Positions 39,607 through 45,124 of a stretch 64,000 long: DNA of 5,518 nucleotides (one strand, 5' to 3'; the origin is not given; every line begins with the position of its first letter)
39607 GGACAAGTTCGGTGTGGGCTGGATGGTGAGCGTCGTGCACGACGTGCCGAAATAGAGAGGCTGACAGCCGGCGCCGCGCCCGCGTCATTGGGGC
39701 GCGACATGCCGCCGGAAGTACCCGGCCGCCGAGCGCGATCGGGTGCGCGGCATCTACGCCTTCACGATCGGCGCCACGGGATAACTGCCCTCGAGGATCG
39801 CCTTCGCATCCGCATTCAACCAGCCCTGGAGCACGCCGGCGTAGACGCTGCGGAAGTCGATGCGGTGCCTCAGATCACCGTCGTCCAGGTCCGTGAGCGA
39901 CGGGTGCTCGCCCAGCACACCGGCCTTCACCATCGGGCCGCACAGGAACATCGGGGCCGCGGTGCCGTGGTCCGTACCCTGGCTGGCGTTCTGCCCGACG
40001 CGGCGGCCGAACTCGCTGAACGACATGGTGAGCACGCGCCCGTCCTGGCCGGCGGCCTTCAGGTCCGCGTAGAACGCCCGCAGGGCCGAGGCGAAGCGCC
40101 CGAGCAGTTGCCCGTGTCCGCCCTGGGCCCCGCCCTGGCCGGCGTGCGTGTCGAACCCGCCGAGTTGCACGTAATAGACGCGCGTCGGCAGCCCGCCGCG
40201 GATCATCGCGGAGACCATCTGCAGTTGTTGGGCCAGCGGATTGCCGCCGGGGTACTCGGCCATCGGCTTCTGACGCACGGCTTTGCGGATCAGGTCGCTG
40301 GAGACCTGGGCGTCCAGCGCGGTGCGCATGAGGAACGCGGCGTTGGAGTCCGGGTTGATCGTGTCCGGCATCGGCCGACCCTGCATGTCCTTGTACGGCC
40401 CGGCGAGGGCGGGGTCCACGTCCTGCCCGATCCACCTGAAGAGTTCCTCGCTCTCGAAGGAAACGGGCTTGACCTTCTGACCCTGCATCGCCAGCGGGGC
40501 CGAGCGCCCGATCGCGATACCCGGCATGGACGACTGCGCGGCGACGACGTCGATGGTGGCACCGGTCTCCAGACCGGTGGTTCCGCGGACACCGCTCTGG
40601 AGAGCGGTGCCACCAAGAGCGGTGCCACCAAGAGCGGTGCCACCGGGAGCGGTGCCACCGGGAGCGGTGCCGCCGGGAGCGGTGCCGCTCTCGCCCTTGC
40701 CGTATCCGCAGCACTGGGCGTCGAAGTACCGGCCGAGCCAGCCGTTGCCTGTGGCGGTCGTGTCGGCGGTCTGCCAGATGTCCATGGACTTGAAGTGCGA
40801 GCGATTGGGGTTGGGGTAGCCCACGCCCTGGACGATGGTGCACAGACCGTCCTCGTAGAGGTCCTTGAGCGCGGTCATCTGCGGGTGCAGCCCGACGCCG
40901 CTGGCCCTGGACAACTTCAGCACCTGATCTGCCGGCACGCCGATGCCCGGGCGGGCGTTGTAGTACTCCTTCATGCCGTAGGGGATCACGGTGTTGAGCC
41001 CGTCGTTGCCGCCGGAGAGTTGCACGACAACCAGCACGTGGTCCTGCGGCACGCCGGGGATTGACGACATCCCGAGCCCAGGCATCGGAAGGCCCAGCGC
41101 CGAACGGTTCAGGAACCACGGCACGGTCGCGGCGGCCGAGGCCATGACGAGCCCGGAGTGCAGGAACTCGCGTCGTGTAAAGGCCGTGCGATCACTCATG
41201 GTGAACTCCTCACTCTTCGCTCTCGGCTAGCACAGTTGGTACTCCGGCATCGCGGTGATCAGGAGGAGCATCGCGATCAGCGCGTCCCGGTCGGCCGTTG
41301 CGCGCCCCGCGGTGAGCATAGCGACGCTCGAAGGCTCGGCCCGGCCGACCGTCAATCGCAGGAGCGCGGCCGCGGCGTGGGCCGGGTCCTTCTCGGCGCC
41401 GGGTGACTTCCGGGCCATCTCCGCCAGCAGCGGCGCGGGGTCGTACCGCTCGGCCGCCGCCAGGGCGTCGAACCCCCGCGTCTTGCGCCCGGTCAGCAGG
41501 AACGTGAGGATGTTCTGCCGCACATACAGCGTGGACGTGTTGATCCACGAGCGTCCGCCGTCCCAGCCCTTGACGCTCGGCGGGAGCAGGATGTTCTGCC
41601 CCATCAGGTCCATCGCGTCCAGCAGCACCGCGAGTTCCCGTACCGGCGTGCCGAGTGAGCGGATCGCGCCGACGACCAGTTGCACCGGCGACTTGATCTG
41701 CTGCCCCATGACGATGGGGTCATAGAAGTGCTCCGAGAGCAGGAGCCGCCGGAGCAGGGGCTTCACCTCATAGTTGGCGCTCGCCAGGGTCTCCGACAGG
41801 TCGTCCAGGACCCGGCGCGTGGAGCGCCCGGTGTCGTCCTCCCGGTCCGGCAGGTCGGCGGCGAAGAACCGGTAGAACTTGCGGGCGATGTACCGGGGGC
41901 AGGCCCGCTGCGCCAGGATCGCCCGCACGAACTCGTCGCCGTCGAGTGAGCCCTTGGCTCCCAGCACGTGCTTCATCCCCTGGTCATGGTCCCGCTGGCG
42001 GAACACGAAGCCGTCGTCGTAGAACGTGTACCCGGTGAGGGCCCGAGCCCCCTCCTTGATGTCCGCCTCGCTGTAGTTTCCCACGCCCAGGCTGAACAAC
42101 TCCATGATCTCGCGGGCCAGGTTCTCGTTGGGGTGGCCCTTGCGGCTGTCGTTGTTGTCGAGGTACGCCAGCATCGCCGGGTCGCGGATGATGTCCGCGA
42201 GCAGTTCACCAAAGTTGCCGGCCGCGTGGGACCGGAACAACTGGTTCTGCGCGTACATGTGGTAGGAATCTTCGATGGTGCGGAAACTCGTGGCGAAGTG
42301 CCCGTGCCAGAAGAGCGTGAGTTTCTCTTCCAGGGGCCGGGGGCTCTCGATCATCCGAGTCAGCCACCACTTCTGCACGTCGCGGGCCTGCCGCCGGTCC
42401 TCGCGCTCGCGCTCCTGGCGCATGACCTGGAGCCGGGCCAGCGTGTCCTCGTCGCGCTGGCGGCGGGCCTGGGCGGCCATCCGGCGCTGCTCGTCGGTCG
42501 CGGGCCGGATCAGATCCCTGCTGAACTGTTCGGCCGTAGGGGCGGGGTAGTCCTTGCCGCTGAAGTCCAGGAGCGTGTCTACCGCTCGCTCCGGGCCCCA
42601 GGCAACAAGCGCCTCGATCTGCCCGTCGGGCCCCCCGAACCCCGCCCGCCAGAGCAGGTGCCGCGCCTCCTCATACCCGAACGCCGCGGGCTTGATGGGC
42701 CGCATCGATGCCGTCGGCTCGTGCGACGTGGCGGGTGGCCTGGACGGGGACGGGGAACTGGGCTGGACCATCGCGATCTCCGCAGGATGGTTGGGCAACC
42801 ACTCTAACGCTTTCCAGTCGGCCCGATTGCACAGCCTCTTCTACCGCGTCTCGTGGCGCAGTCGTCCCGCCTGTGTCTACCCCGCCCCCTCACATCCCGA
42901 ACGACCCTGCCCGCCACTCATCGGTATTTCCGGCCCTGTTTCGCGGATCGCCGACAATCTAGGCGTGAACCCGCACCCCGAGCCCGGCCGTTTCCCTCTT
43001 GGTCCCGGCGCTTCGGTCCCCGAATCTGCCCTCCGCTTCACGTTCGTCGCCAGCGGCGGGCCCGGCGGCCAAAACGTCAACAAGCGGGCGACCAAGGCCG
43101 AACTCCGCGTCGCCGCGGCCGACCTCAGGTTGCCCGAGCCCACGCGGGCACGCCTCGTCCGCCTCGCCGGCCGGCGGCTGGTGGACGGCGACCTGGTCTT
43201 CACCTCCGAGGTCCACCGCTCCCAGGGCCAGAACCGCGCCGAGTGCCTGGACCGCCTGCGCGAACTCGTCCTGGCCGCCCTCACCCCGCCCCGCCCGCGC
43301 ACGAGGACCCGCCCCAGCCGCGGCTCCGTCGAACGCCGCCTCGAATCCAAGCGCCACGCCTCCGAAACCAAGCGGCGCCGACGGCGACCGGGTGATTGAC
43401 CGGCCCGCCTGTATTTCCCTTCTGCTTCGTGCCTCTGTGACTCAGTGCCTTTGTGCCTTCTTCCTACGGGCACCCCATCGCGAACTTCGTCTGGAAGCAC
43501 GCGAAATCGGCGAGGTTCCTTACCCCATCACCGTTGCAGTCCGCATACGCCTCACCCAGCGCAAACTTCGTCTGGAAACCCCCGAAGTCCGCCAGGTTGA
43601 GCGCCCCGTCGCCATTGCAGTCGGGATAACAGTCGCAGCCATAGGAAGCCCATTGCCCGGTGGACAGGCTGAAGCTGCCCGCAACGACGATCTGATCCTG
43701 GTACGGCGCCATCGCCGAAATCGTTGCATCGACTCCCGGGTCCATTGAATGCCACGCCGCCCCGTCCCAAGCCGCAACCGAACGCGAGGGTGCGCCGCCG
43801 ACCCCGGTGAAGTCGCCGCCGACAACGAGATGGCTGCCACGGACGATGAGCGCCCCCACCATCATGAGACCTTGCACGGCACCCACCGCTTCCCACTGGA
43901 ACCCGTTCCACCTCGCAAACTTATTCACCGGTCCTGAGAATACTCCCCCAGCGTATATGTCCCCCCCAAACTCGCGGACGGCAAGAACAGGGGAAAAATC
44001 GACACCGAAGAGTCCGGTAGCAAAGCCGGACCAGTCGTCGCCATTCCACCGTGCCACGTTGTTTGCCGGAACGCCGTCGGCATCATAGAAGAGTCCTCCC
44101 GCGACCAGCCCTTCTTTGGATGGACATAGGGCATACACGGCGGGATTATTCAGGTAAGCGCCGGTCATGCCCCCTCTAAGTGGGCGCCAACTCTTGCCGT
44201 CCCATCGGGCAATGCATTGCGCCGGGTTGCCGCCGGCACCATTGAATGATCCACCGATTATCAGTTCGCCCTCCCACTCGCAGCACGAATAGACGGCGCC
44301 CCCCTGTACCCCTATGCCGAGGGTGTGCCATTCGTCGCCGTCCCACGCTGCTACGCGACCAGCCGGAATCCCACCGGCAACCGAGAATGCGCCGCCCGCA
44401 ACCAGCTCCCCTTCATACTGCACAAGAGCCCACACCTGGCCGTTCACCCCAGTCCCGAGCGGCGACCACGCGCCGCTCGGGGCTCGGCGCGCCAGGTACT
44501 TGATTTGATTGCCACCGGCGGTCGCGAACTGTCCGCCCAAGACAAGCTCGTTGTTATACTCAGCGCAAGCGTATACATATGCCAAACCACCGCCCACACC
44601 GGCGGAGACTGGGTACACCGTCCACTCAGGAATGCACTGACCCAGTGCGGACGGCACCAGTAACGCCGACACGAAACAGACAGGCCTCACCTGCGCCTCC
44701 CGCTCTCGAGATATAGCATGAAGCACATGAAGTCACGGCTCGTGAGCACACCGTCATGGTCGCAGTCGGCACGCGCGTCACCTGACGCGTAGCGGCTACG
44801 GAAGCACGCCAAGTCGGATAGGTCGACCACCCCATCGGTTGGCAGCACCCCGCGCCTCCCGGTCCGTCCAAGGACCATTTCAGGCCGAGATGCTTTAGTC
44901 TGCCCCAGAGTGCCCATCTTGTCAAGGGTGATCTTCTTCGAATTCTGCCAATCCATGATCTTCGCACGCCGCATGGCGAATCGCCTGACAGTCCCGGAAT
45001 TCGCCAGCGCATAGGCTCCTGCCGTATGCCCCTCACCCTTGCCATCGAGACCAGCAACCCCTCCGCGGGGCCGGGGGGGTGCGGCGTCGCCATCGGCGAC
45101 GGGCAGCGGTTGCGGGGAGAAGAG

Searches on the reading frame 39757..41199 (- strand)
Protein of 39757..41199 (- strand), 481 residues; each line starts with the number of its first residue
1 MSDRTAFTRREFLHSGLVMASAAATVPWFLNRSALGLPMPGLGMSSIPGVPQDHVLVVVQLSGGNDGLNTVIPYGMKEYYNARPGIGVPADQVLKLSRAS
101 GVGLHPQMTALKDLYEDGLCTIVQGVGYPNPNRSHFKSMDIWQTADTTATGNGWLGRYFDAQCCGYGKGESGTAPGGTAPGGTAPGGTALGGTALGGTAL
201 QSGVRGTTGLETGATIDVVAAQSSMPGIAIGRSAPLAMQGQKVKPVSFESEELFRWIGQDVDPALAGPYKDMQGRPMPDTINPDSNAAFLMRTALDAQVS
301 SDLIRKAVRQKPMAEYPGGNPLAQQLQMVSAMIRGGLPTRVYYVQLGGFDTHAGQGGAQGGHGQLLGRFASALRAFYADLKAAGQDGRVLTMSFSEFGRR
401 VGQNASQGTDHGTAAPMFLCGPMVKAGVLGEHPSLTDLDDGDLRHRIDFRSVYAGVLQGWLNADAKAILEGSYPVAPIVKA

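Call 33: search_protein_families(library=pfam, proteins=[window:39757-41199:-], max_evalue=0.001)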
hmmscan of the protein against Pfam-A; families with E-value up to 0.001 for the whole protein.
window:39757-41199:- (481 aa): 1 family
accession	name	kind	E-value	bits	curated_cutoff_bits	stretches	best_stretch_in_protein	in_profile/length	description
PF07394.17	DUF1501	-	6.1e-22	78.7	27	1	322-437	229-341/390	Protein of unknown function (DUF1501)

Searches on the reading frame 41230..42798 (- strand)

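Call 33: search_protein_families(library=pfam, proteins=[window:41230-42798:-], max_evalue=0.001)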
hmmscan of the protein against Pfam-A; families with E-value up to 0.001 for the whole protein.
window:41230-42798:- (523 aa): 1 family
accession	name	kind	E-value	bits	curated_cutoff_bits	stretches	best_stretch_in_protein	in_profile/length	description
PF08811.16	DUF1800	-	1.1e-107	361.3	26.1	1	47-522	1-419/419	Protein of unknown function (DUF1800)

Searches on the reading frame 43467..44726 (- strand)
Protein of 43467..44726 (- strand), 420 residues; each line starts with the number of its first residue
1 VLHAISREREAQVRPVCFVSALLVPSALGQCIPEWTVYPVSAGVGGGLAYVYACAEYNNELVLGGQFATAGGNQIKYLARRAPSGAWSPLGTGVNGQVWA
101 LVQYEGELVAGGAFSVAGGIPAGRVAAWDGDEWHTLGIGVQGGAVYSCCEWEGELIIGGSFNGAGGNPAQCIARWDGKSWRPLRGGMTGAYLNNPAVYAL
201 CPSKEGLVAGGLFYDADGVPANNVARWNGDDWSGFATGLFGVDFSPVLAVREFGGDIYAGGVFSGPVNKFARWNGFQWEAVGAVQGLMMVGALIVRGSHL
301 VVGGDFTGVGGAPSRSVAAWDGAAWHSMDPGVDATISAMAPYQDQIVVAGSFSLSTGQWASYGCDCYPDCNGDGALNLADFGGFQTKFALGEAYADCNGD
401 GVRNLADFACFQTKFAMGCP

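Call 8: search_protein_families(library=ncbifam, proteins=[window:43467-44726:-], max_evalue=0.01)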
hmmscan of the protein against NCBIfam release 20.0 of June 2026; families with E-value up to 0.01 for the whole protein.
window:43467-44726:- (420 aa): 1 family
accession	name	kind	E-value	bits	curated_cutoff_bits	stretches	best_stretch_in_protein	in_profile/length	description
NF041540.1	dockerin_GC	domain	1.9e-07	31.4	29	1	366-419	1-67/67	GC-type dockerin domain-anchored protein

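Call 9: search_protein_families(library=pfam, proteins=[window:43467-44726:-], max_evalue=0.01)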
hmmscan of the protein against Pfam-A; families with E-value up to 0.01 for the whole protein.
window:43467-44726:- (420 aa): 3 families
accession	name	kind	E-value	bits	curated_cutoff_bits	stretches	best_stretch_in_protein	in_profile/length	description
PF17164.10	DUF5122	-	6e-09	36.5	27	0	207-229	6-28/36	Domain of unknown function (DUF5122) beta-propeller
PF19565.4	DUF6087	-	0.00028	21.6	27.1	0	271-294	47-70/99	Family of unknown function (DUF6087)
PF12768.13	Rax2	-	0.0025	17.7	28.8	0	296-355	34-96/254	Rax2 C-terminal beta propeller domain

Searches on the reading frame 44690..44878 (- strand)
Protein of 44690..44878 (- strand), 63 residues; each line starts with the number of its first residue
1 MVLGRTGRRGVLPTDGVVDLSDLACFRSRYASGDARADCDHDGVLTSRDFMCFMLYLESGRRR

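Call 69: search_protein_families(library=ncbifam, proteins=[window:44690-44878:-], max_evalue=1)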
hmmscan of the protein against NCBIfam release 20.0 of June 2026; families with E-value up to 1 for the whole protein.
seq(63 aa): 1 family
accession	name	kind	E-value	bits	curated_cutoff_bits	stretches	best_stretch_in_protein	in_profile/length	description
NF041540.1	dockerin_GC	domain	1.3e-09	38.3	29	1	10-54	10-60/67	GC-type dockerin domain-anchored protein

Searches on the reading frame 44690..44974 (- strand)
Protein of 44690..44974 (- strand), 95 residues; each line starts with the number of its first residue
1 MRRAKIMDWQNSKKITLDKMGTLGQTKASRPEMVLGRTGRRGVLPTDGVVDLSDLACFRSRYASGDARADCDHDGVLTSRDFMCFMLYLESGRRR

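Call 15: search_protein_families(library=pfam, proteins=[window:44690-44974:-], max_evalue=10)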
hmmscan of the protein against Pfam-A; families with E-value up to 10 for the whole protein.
seq(95 aa): 3 families
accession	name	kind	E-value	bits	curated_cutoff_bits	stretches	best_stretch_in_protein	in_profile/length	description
PF00036.39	EF-hand_1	-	0.0051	16.7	25.4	1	69-86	9-26/29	EF hand domain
PF00404.24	Dockerin_1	-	0.0087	16.7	22.9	1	47-89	7-56/57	Dockerin type I domain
PF13405.12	EF-hand_6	-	0.011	15.8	25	1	69-86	9-26/30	EF-hand domain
